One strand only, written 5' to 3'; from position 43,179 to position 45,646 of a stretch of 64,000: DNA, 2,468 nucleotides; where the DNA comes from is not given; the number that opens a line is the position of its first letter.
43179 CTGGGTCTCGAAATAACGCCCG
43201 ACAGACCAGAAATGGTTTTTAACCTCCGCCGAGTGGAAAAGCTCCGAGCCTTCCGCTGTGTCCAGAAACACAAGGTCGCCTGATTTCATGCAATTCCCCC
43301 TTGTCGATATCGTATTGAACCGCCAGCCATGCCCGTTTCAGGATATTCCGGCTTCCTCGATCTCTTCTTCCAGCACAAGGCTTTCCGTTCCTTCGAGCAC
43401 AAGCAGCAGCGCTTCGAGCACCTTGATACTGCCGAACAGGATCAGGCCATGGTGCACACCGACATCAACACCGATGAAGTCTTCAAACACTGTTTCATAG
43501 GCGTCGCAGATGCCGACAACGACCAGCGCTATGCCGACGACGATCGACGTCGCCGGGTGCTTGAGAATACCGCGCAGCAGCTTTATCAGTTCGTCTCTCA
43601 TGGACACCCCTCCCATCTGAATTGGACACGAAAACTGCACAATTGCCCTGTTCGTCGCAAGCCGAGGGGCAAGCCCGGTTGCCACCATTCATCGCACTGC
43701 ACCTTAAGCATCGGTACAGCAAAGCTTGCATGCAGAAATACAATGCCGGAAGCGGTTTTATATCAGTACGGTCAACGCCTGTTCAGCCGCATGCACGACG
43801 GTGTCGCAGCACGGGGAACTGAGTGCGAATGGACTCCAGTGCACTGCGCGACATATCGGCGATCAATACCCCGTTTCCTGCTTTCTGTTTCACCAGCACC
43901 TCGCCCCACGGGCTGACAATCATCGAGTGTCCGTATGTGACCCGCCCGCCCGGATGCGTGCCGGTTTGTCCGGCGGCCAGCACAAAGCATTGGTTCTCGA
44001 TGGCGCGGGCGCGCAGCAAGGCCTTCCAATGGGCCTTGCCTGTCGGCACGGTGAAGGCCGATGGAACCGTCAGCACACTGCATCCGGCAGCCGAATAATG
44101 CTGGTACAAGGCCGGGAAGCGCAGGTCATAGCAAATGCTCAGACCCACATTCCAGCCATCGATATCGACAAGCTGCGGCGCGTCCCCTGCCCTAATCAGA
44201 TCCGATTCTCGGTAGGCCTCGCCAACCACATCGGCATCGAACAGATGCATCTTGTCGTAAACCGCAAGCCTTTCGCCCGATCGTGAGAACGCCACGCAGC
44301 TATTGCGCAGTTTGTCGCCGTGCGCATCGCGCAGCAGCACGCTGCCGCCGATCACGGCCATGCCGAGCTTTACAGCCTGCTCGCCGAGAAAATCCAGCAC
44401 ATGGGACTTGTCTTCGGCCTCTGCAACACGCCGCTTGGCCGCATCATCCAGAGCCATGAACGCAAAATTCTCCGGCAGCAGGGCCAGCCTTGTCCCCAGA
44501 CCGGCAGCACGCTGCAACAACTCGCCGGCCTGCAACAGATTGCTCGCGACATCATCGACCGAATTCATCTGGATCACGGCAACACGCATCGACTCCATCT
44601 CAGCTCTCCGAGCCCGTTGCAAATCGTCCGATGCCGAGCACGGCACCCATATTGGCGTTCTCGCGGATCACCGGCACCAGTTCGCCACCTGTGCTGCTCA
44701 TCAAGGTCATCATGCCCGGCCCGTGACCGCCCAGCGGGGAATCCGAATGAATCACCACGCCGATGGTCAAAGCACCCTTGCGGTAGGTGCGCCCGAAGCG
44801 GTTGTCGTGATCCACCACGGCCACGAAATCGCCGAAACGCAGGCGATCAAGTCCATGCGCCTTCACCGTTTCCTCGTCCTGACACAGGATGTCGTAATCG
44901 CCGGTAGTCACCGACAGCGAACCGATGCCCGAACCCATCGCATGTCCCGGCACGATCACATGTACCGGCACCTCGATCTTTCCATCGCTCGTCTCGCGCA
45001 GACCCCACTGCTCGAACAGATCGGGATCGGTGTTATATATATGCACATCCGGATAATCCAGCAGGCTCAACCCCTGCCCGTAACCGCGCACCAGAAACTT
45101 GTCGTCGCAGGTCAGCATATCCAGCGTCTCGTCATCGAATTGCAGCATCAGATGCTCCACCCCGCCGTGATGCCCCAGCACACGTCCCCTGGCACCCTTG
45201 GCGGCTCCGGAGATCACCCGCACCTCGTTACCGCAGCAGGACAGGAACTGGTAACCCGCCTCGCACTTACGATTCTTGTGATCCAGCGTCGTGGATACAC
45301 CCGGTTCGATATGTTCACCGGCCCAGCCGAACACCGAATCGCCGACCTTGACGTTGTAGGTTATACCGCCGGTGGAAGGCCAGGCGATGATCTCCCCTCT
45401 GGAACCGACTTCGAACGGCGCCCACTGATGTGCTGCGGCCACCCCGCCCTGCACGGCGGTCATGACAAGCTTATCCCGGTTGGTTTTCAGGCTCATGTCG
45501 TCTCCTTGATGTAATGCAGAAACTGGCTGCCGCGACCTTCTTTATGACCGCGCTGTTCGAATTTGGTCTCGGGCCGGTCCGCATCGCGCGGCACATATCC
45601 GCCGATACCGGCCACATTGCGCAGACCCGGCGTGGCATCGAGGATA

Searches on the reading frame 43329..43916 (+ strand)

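Call 54: search_protein_families(library=pfam, proteins=[window:43329-43916:+], max_evalue=0.1)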
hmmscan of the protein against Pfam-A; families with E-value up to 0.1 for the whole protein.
window:43329-43916:+ (195 aa): 1 family
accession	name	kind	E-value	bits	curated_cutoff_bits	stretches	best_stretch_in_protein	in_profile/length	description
PF05932.18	CesT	-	0.04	14.5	22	1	9-73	2-60/119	Tir chaperone protein (CesT) family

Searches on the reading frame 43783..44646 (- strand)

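Call 54: search_protein_families(library=pfam, proteins=[window:43783-44646:-], max_evalue=0.1)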
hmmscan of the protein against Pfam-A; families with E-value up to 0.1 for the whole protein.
window:43783-44646:- (287 aa): 1 family
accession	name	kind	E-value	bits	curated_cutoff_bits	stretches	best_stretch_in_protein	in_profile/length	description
PF00795.27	CN_hydrolase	-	1.7e-57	195.2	23.2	1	21-274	1-255/256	Carbon-nitrogen hydrolase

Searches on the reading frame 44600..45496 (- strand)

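Call 54: search_protein_families(library=pfam, proteins=[window:44600-45496:-], max_evalue=0.1)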
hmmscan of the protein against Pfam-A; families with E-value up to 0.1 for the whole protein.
window:44600-45496:- (298 aa): 2 families
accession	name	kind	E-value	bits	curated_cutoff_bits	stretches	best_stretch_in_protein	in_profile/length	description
PF14505.12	DUF4438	-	5.4e-51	172.3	24.9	1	28-162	1-135/135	Domain of unknown function (DUF4438), N-terminal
PF20999.2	DUF4438_C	-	3.1e-47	160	27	1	164-286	2-123/124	Domain of unknown function (DUF4438), C-terminal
